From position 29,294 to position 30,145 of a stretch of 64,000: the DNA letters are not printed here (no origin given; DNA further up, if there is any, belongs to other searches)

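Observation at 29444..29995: MscL fused to a C-terminal Cys4 zinc-ribbon tail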

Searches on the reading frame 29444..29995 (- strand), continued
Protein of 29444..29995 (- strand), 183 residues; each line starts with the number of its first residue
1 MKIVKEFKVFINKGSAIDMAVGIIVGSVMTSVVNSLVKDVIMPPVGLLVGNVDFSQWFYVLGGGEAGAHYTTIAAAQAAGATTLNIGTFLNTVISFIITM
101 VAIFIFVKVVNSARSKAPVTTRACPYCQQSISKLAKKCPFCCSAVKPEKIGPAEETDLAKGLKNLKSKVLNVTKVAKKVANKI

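Call 34: search_protein_families(library=pfam, proteins=[P0108], max_evalue=1)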
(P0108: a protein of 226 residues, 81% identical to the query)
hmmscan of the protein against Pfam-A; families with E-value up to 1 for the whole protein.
P0108 (226 aa): 5 families
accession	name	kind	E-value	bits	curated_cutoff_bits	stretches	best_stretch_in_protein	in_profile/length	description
PF01741.23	MscL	-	1.7e-34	119.2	27.4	1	5-127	1-109/123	Large-conductance mechanosensitive channel, MscL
PF09397.16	FtsK_gamma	-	3.1e-20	72.1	30.6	1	158-216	4-62/63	Ftsk gamma domain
PF03707.21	MHYT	-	0.038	14.4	21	1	68-110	5-48/59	Bacterial signalling protein N terminal repeat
PF10571.15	UPF0547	-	0.23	12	29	1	124-143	1-20/26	Uncharacterised protein family UPF0547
PF13248.11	Zn_ribbon_3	-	0.39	10.7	27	1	123-143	2-22/26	zinc-ribbon domain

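Call 52: search_protein_families(library=pfam, alignment_id=A3, max_evalue=0.01)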
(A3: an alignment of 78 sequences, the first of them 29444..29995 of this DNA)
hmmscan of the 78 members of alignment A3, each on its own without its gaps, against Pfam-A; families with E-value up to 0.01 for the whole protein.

A. member 1, window:29444-29995:- (183 aa): 1 family
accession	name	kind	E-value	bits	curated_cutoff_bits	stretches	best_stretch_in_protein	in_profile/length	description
PF01741.23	MscL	-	4.1e-33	114.8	27.4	1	4-130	2-117/123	Large-conductance mechanosensitive channel, MscL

B. families by the number of members that match (of 78 scanned): 12 families
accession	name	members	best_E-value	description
PF01741.23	MscL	78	1.4e-36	Large-conductance mechanosensitive channel, MscL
PF13248.11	Zn_ribbon_3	33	2.7e-05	zinc-ribbon domain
PF10571.15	UPF0547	6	0.00054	Uncharacterised protein family UPF0547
PF15145.11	DUF4577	4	0.00023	Domain of unknown function (DUF4577)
PF24124.1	YphA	3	0.0013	YphA-like integral membrane protein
PF01155.25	HypA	2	0.00052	Hydrogenase/urease nickel incorporation, metallochaperone, hypA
PF10112.14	Halogen_Hydrol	1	0.0033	5-bromo-4-chloroindolyl phosphate hydrolysis protein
PF02110.20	HK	1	0.0048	Hydroxyethylthiazole kinase family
PF18912.6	DZR_2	1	0.0051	Double zinc ribbon domain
PF06906.16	DUF1272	1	0.0056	Protein of unknown function (DUF1272)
PF03707.21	MHYT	1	0.0081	Bacterial signalling protein N terminal repeat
PF03818.18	MadM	1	0.0084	Malonate/sodium symporter MadM subunit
